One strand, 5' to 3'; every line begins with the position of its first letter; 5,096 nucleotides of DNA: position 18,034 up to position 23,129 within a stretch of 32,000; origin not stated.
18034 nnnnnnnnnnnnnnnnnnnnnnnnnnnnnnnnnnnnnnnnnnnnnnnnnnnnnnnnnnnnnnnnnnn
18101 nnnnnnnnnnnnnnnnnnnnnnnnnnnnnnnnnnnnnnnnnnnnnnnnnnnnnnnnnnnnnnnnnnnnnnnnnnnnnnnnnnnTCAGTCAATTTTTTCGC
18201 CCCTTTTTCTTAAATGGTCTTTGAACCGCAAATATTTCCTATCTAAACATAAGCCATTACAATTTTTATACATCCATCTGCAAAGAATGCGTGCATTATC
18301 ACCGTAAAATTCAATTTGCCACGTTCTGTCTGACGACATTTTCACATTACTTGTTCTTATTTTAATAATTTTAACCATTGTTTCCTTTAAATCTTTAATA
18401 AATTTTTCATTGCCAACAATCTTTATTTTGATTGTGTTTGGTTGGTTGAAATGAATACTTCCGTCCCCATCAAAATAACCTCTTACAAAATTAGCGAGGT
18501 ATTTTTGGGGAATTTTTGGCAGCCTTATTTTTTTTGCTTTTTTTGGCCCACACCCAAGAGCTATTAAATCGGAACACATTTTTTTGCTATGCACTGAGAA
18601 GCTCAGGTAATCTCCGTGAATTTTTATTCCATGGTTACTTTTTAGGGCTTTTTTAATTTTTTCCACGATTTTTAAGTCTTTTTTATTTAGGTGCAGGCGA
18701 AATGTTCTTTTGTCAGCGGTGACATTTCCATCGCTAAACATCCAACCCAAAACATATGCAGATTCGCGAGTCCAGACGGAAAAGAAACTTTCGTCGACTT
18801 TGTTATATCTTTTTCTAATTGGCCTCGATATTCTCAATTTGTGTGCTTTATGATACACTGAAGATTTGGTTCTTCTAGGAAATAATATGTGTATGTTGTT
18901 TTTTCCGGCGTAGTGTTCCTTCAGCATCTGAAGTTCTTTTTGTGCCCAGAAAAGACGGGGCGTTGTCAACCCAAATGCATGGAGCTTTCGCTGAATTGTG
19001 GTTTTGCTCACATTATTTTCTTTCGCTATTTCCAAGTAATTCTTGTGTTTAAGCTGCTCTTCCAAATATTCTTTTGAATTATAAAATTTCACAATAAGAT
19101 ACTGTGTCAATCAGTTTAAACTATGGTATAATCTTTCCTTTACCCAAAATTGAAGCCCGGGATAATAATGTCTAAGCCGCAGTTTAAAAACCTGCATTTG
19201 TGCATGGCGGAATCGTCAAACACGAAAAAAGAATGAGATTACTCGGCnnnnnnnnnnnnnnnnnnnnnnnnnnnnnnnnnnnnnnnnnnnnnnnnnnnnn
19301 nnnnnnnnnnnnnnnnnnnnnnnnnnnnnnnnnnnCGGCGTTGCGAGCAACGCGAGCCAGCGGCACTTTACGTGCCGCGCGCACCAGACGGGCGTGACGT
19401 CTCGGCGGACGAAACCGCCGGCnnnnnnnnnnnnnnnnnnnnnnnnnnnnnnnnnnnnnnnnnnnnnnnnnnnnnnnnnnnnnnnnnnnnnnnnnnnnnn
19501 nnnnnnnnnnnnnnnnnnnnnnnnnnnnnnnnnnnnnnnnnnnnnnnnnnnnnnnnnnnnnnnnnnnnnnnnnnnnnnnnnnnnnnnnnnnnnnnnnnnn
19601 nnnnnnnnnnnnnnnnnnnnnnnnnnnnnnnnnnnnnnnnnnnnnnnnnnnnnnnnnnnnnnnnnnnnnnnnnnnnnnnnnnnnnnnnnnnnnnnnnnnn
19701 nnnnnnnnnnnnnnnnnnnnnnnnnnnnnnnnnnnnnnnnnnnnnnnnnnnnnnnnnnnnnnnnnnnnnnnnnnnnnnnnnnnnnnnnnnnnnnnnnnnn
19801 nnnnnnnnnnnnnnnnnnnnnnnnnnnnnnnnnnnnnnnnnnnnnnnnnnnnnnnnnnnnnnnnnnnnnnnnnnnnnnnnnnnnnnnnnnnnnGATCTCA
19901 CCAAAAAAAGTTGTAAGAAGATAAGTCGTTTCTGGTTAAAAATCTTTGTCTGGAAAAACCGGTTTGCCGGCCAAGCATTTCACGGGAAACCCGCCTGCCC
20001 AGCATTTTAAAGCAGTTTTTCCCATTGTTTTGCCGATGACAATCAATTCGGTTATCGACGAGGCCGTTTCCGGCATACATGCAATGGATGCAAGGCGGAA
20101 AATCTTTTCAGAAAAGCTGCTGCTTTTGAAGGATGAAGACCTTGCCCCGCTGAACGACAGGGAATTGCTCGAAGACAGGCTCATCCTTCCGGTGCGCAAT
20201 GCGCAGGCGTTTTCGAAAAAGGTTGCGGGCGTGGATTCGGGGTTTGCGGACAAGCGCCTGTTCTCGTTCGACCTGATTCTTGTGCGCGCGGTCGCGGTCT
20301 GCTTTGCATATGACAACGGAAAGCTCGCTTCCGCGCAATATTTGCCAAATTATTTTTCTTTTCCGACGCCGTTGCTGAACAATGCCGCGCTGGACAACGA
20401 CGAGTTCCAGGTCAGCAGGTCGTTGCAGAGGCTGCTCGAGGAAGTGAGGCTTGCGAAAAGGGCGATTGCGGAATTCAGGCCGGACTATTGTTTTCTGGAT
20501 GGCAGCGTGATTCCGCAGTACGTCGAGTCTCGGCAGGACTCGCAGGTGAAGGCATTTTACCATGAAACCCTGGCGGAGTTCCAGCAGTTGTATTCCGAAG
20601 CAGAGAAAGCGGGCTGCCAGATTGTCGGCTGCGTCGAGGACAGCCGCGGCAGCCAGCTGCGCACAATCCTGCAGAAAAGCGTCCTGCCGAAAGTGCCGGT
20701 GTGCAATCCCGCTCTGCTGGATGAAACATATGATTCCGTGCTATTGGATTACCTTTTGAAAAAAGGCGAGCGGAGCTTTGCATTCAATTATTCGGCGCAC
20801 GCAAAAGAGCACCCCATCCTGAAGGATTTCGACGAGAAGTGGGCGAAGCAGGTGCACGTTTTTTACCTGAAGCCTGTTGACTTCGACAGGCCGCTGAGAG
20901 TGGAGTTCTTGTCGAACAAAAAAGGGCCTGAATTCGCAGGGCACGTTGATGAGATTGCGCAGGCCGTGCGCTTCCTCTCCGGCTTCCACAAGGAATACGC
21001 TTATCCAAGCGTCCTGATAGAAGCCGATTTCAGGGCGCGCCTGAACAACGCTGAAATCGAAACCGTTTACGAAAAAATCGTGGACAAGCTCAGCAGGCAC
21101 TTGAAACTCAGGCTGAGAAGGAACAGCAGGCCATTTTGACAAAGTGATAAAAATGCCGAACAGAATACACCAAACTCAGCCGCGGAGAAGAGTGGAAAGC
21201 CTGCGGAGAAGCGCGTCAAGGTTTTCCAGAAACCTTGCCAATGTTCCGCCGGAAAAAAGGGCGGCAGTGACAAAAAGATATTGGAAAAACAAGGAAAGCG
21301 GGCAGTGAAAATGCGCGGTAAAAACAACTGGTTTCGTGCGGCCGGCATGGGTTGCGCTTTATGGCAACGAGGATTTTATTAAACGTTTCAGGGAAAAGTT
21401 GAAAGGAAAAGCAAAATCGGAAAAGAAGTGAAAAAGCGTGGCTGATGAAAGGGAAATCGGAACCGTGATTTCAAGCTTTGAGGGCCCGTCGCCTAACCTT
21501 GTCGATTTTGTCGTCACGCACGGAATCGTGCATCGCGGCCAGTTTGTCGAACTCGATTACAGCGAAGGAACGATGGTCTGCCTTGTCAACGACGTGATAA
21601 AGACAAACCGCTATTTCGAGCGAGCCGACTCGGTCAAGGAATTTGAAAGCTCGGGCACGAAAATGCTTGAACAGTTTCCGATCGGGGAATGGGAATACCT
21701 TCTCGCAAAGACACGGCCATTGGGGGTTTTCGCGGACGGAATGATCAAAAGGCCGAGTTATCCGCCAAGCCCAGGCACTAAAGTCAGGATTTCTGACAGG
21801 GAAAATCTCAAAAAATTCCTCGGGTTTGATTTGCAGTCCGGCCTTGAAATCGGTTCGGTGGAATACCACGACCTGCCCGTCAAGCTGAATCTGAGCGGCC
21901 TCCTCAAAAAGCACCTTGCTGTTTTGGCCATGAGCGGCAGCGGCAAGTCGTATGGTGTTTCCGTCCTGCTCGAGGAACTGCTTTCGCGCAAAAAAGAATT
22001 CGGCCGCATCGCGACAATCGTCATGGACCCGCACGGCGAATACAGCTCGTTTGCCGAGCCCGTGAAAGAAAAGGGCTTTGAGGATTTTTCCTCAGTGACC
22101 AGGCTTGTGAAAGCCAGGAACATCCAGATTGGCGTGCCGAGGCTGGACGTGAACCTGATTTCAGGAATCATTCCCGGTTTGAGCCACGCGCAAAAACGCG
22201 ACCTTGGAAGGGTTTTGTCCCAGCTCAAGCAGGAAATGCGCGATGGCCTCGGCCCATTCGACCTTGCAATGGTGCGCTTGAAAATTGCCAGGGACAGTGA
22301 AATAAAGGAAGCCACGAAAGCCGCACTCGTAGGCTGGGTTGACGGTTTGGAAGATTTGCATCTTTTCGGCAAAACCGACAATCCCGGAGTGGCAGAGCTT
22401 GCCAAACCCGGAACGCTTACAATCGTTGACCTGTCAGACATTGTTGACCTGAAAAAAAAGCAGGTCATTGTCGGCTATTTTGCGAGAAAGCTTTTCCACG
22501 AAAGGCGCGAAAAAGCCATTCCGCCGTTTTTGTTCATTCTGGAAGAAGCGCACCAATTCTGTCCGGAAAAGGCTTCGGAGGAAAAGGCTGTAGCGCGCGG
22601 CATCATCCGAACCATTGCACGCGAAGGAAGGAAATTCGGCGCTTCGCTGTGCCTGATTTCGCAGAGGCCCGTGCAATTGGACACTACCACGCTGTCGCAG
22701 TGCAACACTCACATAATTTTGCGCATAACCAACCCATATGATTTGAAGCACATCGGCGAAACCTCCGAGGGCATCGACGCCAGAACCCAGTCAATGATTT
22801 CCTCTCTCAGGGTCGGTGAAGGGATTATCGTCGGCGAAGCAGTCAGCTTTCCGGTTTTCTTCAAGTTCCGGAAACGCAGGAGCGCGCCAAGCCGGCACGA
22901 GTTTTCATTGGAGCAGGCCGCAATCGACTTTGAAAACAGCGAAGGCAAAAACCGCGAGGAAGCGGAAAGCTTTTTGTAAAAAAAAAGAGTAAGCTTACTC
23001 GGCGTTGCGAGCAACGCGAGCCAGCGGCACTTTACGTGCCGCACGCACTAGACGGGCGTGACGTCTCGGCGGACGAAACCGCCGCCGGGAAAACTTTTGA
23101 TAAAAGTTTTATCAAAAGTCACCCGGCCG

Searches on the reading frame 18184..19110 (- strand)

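Call 17: search_protein_families(library=pfam, proteins=[window:18184-19110:-], max_evalue=0.001)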
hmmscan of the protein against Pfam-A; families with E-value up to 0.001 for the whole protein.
window:18184-19110:- (308 aa): 3 families
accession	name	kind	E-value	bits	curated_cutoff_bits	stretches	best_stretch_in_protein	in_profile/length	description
PF14528.11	LAGLIDADG_3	-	1.1e-07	32.4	22.5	0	204-233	2-30/82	LAGLIDADG-like domain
PF00961.24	LAGLIDADG_1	-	0.00016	23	23.1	0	134-183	28-79/102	LAGLIDADG endonuclease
PF14527.11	LAGLIDADG_WhiA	-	0.00037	21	23.2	0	117-158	2-43/93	WhiA LAGLIDADG-like domain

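Call 81: search_protein_families(library=ncbifam, proteins=[window:18184-19110:-], max_evalue=0.01)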
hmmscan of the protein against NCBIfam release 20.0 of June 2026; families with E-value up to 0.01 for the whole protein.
window:18184-19110:- (308 aa): 2 families
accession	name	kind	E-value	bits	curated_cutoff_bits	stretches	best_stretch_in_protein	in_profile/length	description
NF011303.0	PRK14715.1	equivalog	1.1e-06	26.1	1585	1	120-254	1123-1261/1627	DNA-directed DNA polymerase II large subunit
NF011418.0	PRK14845.1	equivalog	0.00056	17.8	756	1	175-262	196-288/1049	translation initiation factor IF-2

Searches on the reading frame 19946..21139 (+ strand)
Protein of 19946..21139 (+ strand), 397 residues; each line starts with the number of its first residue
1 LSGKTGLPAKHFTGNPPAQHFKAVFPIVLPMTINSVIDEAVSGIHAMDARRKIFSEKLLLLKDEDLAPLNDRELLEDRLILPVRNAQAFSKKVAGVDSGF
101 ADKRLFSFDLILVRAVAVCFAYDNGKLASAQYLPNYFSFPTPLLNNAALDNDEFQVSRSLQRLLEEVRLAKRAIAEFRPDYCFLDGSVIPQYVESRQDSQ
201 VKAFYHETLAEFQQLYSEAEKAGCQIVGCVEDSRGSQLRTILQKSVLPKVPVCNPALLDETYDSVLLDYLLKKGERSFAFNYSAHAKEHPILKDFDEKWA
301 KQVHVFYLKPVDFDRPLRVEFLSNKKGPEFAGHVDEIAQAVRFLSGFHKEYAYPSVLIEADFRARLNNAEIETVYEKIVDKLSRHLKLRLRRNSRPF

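Call 34: search_protein_families(library=pfam, proteins=[window:19946-21139:+], max_evalue=0.001)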
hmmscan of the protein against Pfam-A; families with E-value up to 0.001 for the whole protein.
window:19946-21139:+ (397 aa): 1 family
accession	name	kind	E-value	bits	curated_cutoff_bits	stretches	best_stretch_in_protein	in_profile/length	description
PF09376.16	NurA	-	4.5e-15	56.3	21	1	92-365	2-253/254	NurA domain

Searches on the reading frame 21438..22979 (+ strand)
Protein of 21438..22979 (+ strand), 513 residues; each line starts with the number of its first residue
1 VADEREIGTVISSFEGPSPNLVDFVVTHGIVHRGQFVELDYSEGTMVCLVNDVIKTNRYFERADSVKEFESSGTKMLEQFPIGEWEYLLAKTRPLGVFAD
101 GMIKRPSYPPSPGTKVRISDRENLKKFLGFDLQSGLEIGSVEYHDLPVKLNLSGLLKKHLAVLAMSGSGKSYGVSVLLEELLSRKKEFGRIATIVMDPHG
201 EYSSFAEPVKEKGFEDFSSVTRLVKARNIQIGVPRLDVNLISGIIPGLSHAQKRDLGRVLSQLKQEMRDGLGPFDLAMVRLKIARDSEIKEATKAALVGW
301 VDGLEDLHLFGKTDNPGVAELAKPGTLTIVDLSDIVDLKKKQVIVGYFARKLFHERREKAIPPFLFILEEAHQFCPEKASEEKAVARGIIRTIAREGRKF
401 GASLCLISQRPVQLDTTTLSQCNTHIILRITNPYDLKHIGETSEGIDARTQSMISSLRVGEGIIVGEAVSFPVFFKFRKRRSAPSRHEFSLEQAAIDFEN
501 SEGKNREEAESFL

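Call 34: search_protein_families(library=pfam, proteins=[window:21438-22979:+], max_evalue=0.001)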
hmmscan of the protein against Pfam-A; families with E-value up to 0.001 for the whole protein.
window:21438-22979:+ (513 aa): 1 family
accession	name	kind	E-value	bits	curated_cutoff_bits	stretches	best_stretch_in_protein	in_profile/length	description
PF01935.23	DUF87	-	2.4e-28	100.2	23.2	1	136-351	1-219/220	Helicase HerA, central domain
